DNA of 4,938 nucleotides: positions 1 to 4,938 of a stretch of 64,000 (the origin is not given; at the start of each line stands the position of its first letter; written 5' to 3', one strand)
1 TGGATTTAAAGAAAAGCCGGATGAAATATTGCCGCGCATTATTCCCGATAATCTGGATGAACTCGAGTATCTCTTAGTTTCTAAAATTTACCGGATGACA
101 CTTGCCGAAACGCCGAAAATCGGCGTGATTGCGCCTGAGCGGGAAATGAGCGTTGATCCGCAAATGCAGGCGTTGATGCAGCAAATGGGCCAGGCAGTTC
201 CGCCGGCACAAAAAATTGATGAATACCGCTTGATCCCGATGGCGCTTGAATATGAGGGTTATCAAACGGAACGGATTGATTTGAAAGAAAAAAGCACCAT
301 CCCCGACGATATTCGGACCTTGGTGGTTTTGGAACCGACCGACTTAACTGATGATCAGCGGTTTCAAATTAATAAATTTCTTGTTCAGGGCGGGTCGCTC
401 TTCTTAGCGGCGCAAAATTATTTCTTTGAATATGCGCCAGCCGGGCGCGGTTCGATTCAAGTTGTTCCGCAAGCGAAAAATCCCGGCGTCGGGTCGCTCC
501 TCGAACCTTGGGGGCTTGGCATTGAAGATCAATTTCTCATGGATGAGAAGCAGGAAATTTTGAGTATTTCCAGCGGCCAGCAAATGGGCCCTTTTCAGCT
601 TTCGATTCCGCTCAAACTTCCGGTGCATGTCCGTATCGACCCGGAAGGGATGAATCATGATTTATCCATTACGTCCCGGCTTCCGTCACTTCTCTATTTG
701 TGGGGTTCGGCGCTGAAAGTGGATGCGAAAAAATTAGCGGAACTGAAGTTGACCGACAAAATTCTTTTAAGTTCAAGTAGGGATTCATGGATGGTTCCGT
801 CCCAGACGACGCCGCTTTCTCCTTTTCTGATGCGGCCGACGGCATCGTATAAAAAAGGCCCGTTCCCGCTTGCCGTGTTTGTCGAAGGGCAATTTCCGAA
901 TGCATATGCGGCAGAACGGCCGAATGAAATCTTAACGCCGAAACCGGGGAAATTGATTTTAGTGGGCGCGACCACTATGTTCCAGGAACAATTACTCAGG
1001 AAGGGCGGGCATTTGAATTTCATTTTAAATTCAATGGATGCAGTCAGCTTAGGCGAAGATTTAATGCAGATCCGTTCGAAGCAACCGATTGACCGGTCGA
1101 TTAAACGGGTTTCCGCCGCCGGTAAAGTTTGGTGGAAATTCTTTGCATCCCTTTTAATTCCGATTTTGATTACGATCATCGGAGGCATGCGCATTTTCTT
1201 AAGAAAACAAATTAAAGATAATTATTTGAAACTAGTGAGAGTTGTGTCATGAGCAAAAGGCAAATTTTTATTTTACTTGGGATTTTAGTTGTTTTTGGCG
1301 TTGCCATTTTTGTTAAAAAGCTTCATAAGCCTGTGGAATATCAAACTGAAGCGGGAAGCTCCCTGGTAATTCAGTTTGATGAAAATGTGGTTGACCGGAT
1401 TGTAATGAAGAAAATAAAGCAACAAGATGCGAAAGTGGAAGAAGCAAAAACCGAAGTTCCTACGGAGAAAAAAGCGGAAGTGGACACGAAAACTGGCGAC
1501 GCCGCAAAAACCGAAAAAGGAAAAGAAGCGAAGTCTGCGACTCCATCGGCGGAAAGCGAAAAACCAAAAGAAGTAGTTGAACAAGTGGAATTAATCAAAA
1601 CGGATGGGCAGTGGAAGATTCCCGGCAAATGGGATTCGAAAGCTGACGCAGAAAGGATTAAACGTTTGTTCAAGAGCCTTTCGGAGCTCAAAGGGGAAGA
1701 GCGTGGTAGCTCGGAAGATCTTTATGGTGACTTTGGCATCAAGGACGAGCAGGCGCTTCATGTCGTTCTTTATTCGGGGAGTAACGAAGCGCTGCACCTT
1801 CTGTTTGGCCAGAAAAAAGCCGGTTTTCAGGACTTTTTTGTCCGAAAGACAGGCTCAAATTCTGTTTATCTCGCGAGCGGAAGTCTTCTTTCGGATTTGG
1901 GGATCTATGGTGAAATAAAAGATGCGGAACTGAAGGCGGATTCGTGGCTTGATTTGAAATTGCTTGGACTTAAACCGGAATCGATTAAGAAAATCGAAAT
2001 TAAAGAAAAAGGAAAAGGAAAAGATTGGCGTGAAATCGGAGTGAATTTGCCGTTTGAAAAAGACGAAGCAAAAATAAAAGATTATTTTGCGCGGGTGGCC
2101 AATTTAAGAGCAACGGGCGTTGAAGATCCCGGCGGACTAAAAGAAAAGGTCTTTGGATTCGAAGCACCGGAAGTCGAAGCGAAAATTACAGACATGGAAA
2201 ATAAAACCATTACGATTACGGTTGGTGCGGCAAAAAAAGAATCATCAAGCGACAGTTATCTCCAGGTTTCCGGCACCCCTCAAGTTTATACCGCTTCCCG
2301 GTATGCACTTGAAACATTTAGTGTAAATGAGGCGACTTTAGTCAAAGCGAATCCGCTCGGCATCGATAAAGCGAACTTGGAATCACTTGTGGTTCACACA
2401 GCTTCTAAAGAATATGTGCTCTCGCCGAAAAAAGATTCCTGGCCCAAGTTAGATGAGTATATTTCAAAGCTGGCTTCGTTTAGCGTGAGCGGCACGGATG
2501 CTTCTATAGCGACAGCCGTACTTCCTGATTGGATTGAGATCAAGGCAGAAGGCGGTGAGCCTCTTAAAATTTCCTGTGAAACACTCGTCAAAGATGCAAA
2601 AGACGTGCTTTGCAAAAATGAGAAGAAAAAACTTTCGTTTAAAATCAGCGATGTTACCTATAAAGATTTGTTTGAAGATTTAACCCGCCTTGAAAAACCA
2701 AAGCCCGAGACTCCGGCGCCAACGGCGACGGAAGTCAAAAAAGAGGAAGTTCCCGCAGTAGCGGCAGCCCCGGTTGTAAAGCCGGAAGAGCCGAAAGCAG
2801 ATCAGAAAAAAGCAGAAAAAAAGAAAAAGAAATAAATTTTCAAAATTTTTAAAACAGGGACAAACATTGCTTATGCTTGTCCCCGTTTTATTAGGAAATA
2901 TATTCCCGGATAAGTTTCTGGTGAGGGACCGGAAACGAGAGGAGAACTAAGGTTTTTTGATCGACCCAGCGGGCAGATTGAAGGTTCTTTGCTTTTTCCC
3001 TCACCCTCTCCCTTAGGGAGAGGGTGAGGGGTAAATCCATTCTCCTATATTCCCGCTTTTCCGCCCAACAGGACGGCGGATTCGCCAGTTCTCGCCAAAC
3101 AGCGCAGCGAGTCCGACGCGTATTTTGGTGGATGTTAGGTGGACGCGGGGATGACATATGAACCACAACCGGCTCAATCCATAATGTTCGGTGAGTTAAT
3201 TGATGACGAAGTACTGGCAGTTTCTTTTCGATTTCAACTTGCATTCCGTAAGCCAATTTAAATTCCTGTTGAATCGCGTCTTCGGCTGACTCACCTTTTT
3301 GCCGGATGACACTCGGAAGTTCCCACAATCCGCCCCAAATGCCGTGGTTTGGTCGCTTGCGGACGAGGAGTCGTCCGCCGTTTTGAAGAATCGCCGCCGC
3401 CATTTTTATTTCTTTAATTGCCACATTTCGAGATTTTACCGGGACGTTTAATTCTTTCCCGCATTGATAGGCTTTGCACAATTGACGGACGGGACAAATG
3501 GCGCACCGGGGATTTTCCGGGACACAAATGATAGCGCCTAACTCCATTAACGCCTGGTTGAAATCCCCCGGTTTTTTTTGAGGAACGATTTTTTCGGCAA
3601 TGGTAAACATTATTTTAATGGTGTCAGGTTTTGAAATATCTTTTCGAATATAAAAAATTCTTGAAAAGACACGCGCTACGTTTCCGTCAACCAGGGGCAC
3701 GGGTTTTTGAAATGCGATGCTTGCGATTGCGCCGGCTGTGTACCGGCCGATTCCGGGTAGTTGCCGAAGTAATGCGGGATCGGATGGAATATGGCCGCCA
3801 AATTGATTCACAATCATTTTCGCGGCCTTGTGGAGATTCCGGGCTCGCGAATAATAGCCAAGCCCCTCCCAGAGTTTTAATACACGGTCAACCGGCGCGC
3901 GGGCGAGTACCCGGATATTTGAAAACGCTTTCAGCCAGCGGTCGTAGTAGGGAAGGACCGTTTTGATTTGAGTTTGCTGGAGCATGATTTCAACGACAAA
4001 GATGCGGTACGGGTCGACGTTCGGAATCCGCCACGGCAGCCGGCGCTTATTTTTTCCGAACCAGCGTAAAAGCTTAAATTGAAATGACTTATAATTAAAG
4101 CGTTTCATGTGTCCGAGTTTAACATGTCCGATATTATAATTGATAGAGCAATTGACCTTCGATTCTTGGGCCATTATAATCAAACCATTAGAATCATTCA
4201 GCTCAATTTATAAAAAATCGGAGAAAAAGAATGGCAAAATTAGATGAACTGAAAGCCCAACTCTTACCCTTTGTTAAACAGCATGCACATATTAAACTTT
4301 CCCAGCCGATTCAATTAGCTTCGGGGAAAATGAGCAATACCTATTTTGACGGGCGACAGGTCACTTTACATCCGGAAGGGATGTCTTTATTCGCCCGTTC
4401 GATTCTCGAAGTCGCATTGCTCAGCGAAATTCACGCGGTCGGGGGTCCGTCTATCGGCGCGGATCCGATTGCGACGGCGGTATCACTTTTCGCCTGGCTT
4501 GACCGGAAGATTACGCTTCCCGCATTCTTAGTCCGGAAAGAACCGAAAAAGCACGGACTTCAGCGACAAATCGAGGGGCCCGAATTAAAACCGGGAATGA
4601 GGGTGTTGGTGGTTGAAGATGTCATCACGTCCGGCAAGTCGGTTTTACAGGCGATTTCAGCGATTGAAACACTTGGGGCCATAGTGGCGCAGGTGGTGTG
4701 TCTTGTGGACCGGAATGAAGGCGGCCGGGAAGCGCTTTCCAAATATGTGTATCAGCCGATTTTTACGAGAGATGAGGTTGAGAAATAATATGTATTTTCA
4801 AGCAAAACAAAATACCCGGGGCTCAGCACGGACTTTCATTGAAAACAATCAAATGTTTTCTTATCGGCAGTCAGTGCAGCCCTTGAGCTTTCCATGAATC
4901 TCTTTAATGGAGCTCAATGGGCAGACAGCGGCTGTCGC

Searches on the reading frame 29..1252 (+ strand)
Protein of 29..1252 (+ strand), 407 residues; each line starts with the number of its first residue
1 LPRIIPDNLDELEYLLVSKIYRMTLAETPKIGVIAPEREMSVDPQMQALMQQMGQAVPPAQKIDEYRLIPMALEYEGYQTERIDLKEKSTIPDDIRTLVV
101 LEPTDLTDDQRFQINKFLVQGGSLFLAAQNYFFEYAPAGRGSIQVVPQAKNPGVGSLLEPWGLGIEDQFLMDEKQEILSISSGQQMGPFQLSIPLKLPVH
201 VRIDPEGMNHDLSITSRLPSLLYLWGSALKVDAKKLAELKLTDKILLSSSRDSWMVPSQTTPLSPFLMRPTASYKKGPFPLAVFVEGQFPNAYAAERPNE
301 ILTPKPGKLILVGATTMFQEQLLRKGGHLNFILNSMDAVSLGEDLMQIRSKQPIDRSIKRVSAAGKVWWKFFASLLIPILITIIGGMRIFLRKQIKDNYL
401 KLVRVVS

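Call 34: search_protein_families(library=pfam, proteins=[window:29-1252:+], max_evalue=0.001)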
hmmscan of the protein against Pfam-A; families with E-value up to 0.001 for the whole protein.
window:29-1252:+ (407 aa): 2 families
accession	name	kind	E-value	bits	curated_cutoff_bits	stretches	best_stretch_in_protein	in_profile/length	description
PF09822.16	ABC_transp_aux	-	1.9e-36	126.2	34.7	1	29-322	2-263/288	ABC-type uncharacterized transport system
PF14258.12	DUF4350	-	0.00042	21.1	30.4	0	73-136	16-76/181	Domain of unknown function (DUF4350)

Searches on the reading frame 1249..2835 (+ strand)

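Call 34: search_protein_families(library=pfam, proteins=[window:1249-2835:+], max_evalue=0.001)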
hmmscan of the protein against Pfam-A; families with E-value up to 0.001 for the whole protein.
window:1249-2835:+ (528 aa): 1 family
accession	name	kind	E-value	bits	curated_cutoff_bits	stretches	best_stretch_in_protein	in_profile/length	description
PF14238.11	DUF4340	-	3.1e-27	96.4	25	2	269-412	9-163/183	Domain of unknown function (DUF4340)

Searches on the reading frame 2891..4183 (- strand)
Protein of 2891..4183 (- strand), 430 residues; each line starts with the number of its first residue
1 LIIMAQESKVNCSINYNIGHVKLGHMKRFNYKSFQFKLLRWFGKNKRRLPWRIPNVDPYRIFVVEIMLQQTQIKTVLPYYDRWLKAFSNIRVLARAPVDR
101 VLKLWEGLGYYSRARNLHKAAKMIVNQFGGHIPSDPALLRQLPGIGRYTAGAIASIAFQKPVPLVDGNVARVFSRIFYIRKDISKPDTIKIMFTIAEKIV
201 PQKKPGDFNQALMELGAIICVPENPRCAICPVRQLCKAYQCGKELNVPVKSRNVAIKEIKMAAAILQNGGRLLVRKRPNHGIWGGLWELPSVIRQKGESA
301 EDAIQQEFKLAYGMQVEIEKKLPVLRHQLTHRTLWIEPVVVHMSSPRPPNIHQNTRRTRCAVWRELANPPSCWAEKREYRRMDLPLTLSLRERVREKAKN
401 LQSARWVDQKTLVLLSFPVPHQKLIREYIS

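Call 34: search_protein_families(library=pfam, proteins=[window:2891-4183:-], max_evalue=0.001)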
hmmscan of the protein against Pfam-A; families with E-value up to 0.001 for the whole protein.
window:2891-4183:- (430 aa): 3 families
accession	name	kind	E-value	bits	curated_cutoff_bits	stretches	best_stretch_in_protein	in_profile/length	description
PF00730.31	HhH-GPD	-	3.8e-22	79.1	26.2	1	63-189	1-99/108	HhH-GPD superfamily base excision DNA repair protein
PF14815.12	NUDIX_4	-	1.3e-19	70.5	35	1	263-349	2-87/113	NUDIX domain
PF00633.29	HHH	-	2.2e-06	27.7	24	1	128-156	2-30/30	Helix-hairpin-helix motif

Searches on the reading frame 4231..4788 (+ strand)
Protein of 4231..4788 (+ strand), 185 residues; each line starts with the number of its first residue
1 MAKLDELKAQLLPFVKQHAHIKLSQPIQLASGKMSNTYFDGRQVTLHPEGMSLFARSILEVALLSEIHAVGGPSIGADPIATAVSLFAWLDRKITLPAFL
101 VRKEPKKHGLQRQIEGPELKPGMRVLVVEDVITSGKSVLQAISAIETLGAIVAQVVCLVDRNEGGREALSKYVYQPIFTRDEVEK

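Call 34: search_protein_families(library=pfam, proteins=[window:4231-4788:+], max_evalue=0.001)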
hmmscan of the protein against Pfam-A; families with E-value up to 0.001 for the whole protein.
window:4231-4788:+ (185 aa): 1 family
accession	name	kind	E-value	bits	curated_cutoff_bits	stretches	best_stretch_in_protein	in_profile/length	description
PF00156.33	Pribosyltran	-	6.7e-10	38.9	26.3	1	84-168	41-133/158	Phosphoribosyl transferase domain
